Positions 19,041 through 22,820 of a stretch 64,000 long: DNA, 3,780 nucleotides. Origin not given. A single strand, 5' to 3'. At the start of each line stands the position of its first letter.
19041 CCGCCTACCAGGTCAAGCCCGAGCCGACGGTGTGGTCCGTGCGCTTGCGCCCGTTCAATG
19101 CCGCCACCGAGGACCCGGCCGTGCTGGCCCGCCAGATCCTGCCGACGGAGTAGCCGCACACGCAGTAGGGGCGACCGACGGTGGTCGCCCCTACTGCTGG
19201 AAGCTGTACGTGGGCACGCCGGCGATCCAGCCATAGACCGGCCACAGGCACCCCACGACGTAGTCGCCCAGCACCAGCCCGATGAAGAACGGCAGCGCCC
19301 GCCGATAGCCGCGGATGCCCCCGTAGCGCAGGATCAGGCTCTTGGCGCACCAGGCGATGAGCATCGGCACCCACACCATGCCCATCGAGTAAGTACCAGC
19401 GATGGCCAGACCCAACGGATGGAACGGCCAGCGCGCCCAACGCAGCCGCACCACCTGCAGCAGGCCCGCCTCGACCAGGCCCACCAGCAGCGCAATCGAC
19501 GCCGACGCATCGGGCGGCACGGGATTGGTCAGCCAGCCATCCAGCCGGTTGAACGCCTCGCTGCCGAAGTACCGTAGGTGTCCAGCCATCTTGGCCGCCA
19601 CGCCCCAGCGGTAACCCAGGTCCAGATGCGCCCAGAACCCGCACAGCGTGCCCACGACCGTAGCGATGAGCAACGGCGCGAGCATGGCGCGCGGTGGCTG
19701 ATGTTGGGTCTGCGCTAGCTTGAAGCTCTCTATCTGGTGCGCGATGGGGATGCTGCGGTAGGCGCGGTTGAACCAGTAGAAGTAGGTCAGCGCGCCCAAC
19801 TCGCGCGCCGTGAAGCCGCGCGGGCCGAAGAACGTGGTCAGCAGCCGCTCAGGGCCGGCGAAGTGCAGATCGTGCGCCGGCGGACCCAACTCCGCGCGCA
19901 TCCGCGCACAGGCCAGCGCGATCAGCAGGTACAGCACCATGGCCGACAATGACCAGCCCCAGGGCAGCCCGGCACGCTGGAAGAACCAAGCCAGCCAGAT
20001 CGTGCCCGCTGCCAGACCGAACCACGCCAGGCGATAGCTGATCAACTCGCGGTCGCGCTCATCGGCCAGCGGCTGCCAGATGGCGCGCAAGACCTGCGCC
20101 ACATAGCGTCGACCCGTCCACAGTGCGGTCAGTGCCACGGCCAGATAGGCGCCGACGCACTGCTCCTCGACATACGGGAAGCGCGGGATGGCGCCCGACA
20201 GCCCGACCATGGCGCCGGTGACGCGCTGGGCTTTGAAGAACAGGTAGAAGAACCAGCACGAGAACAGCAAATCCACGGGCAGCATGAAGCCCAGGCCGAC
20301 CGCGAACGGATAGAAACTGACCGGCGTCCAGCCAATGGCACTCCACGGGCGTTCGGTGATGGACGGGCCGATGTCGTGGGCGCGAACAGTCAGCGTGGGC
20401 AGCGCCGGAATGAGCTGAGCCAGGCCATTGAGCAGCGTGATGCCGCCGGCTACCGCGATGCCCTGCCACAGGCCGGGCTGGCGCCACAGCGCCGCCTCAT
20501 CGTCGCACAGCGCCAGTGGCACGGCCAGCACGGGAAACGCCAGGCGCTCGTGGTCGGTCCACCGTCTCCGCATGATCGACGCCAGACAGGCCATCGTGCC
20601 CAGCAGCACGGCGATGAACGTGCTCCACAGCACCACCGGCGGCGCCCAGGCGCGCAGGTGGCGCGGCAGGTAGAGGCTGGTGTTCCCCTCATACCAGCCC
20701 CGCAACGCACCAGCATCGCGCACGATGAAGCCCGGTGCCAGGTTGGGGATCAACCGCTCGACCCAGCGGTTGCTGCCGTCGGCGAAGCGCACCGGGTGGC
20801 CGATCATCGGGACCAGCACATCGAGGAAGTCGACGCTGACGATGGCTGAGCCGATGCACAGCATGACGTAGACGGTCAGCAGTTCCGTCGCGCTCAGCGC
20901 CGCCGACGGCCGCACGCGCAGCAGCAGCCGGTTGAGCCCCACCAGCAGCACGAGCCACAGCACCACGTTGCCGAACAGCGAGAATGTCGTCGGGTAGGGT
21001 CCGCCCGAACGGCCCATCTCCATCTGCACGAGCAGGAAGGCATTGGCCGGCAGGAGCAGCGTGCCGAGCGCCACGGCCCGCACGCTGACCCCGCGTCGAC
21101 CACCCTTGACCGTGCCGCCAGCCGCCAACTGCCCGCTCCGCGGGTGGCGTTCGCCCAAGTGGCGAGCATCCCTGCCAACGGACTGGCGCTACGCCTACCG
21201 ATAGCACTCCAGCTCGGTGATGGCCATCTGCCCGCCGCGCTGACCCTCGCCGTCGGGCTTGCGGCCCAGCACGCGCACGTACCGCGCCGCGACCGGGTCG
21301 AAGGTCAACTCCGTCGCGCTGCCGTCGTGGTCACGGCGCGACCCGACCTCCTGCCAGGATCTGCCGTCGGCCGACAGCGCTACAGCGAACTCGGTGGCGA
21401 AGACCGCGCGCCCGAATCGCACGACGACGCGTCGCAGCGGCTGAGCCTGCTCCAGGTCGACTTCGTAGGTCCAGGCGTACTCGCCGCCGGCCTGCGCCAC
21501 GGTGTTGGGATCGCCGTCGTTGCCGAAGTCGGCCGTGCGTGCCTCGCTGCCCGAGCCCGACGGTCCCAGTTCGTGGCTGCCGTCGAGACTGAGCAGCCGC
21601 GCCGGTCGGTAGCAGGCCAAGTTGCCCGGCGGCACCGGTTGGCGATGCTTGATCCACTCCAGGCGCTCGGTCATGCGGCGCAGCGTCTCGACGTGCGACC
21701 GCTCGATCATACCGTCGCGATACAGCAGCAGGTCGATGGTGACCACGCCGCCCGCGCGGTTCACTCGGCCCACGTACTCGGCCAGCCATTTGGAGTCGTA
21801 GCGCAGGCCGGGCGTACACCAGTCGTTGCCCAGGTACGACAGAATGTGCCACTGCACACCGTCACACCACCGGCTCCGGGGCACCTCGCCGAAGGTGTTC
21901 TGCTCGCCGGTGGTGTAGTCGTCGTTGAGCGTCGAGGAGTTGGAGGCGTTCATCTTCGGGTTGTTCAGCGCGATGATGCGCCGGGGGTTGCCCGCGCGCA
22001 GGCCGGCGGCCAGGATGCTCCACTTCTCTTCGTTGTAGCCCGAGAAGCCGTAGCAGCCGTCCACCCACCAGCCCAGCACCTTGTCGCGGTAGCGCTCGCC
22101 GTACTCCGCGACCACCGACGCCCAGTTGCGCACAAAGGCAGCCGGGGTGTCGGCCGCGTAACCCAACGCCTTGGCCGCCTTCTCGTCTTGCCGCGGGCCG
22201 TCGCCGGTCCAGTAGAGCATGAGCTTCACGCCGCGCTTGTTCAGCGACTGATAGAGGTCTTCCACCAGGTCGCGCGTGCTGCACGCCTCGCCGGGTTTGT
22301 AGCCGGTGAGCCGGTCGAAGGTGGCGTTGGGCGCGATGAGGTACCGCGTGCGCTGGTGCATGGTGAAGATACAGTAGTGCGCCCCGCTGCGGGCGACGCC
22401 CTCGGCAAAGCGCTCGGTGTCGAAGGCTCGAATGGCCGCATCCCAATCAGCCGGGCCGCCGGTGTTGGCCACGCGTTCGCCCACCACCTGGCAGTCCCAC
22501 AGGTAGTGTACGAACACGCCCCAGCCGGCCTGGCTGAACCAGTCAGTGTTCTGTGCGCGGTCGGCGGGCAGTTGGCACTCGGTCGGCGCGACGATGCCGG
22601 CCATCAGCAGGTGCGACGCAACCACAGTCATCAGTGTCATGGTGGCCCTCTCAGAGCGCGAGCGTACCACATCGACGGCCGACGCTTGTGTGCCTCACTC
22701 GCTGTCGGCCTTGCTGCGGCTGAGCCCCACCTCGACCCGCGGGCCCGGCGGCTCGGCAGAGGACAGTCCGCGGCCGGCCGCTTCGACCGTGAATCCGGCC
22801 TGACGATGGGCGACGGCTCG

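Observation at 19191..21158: Paralogous ~620-aa polytopic membrane proteins each embedded in a glycoside-hydrolase operon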

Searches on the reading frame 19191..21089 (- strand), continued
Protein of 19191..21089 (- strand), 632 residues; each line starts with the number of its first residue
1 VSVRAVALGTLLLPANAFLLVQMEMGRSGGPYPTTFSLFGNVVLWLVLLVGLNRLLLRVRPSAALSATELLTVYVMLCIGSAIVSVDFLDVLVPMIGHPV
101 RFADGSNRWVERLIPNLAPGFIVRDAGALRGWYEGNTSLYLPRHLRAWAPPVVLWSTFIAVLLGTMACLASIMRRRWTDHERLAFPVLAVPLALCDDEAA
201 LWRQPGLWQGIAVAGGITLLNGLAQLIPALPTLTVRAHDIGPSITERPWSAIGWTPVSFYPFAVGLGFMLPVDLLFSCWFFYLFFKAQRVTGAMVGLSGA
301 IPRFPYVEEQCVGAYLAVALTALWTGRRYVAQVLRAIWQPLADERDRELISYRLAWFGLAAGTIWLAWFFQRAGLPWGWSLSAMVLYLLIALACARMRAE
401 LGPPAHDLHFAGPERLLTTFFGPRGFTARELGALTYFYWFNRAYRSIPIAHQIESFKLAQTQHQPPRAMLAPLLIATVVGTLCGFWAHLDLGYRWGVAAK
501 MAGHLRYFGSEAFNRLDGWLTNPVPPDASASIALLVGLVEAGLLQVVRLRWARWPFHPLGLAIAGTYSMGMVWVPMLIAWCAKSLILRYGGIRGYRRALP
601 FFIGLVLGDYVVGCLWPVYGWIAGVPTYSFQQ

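Call 61: search_protein_families(library=pfam, alignment_id=A3, max_evalue=1e-8)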
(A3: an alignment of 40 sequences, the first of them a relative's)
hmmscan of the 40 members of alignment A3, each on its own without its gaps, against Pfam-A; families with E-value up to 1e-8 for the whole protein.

A. member 1, L003:7111-7920:+ (269 aa): 1 family
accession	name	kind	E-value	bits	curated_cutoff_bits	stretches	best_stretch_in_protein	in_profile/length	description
PF07978.19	NIPSNAP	-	1.2e-20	74.1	22.3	1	164-267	1-101/102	NIPSNAP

B. families by the number of members that match (of 40 scanned): 51 families (the first 25 are shown)
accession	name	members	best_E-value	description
PF00155.27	Aminotran_1_2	2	7.8e-81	Aminotransferase class I and II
PF14622.11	Ribonucleas_3_3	2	1.8e-29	Ribonuclease-III-like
PF00636.31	Ribonuclease_3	2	2e-22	Ribonuclease III domain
PF00035.32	dsrm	2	8e-13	Double-stranded RNA binding motif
PF01041.23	DegT_DnrJ_EryC1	2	1.9e-11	DegT/DnrJ/EryC1/StrS aminotransferase family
PF01636.29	APH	2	3.4e-11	Phosphotransferase enzyme family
PF22124.2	Glyco_hydro_95_cat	1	9.2e-189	Glycosyl hydrolase family 95 catalytic domain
PF00709.27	Adenylsucc_synt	1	6e-181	Adenylosuccinate synthetase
PF06723.19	MreB_Mbl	1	8.8e-148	MreB/Mbl protein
PF02867.20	Ribonuc_red_lgC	1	1.4e-136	Ribonucleotide reductase, barrel domain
PF18989.5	DUF5722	1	1e-109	Family of unknown function (DUF5722)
PF00202.27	Aminotran_3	1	4.3e-109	Aminotransferase class-III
PF20581.3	DUF6785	1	1.8e-106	Family of unknown function (DUF6785)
PF00251.26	Glyco_hydro_32N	1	6.5e-88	Glycosyl hydrolases family 32 N-terminal domain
PF14587.12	Glyco_hydr_30_2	1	1.3e-86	O-Glycosyl hydrolase family 30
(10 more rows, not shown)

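Call 62: search_protein_families(library=pfam, alignment_id=A4, max_evalue=1e-8)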
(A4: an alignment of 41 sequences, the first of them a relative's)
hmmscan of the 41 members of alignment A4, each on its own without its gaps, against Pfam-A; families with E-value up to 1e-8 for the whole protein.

A. member 1, L004:7723-8598:+ (291 aa): 5 families
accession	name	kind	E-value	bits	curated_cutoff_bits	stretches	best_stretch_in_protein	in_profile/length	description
PF17827.6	PrmC_N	-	3.1e-22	79.4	23.4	1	18-87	2-71/71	PrmC N-terminal domain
PF05175.20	MTS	-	2.2e-17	63.6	23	1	109-203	20-113/170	Methyltransferase small domain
PF13649.12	Methyltransf_25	-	3.8e-11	44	27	1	124-194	1-70/97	Methyltransferase domain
PF06325.19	PrmA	-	9e-11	42.2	22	1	118-195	159-233/296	Ribosomal protein L11 methyltransferase (PrmA)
PF13847.12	Methyltransf_31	-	5.5e-10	39.5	27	1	122-195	5-81/145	Methyltransferase domain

B. families by the number of members that match (of 41 scanned): 37 families (the first 25 are shown)
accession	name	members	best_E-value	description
PF02687.27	FtsX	4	3.6e-17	FtsX-like permease C-terminal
PF04389.22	Peptidase_M28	4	7e-14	Peptidase family M28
PF02629.25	CoA_binding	3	1.2e-20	CoA binding domain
PF06971.19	Put_DNA-bind_N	3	4.3e-17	Putative DNA-binding protein N-terminus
PF00478.31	IMPDH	2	5.4e-159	IMP dehydrogenase / GMP reductase domain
PF00486.34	Trans_reg_C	2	1.4e-26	Transcriptional regulatory protein, C terminal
PF00571.33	CBS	2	1.5e-23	CBS domain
PF17827.6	PrmC_N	2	3.1e-22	PrmC N-terminal domain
PF05175.20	MTS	2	1.7e-17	Methyltransferase small domain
PF13649.12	Methyltransf_25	2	3.8e-11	Methyltransferase domain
PF06325.19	PrmA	2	4.2e-11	Ribosomal protein L11 methyltransferase (PrmA)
PF05635.17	23S_rRNA_IVP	2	1.7e-10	23S rRNA-intervening sequence protein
PF13847.12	Methyltransf_31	2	5.5e-10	Methyltransferase domain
PF00909.26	Ammonium_transp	1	1.2e-128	Ammonium Transporter Family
PF01120.23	Alpha_L_fucos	1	7.3e-61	Alpha-L-fucosidase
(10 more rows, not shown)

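Call 73: search_protein_families(library=ncbifam, proteins=[L008:6597-7970:+], max_evalue=0.00001)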
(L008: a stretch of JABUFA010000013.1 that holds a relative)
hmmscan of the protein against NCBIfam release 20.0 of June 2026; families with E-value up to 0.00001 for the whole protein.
L008:6597-7970:+ (457 aa): 2 families
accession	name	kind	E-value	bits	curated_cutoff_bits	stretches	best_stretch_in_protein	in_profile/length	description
TIGR01322.1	scrB_fam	subfamily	1.6e-92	310.6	356.4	1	2-426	10-446/447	sucrose-6-phosphate hydrolase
NF041092.1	beta-fruc_BfrA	equivalog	4.1e-78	263.1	900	1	6-428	3-409/433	beta-fructosidase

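Call 107: search_protein_families(library=pfam, alignment_id=A7, max_evalue=1e-8)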
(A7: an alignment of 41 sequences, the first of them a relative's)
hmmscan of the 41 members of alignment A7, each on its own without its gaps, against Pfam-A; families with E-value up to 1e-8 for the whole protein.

A. member 1, L045:1906-2574:- (222 aa): 0 families

B. families by the number of members that match (of 41 scanned): 36 families (the first 25 are shown)
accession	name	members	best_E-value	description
PF01408.29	GFO_IDH_MocA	2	4.3e-28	Oxidoreductase family, NAD-binding Rossmann fold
PF18949.5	DUF5693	1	1.6e-140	Family of unknown function (DUF5693)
PF02445.21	NadA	1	7.8e-96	Quinolinate synthetase A protein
PF01008.23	IF-2B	1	1.8e-93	Initiation factor 2 subunit family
PF02481.21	DNA_processg_A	1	2.9e-74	DNA recombination-mediator protein A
PF02463.25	SMC_N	1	9.7e-64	RecF/RecN/SMC N terminal domain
PF19864.5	Radical_SAM_N2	1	1.1e-60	Radical SAM proteins, N-terminal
PF02580.21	Tyr_Deacylase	1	4.8e-57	D-Tyr-tRNA(Tyr) deacylase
PF00664.28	ABC_membrane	1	1.3e-51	ABC transporter transmembrane region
PF05762.20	VWA_CoxE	1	1.1e-48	VWA domain containing CoxE-like protein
PF04230.19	PS_pyruv_trans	1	5.6e-48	Polysaccharide pyruvyl transferase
PF00557.29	Peptidase_M24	1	1.2e-45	Metallopeptidase family M24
PF01261.30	AP_endonuc_2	1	1.4e-42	Xylose isomerase-like TIM barrel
PF00312.27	Ribosomal_S15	1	2.5e-36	Ribosomal protein S15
PF00005.33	ABC_tran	1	2.9e-35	ABC transporter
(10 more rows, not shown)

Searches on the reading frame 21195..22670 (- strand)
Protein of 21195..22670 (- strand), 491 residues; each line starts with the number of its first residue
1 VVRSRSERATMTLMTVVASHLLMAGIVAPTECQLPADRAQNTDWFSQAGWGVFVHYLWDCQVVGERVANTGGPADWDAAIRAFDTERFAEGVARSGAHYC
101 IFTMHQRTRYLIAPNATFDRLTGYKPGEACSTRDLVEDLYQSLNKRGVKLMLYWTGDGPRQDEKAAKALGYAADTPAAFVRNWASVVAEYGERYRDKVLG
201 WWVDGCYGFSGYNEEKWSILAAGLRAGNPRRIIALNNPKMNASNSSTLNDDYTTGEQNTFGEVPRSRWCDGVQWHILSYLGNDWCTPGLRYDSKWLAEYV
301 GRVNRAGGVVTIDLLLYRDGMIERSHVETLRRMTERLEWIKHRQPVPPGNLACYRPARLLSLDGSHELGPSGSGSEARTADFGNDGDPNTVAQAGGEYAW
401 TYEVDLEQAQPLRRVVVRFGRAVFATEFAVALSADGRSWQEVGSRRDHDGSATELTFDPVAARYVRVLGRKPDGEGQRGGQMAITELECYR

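Call 11: search_protein_families(library=pfam, proteins=[window:21195-22670:-], max_evalue=0.001)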
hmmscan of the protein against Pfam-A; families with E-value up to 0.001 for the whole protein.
window:21195-22670:- (491 aa): 3 families
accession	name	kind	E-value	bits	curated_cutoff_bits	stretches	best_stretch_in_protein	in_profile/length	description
PF22633.2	F5_F8_type_C_2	-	2.8e-12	47.5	27.8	1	384-467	3-91/91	NedA-like, galactose-binding domain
PF01120.23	Alpha_L_fucos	-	9.4e-12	45.5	25.2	1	81-337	92-340/345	Alpha-L-fucosidase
PF00754.31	F5_F8_type_C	-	2e-11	44.5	28.2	1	379-474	13-117/127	F5/8 type C domain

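Call 73: search_protein_families(library=ncbifam, proteins=[window:21195-22640:-], max_evalue=0.00001)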
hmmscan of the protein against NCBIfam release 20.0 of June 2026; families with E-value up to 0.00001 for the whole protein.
window:21195-22640:- (481 aa): 0 families
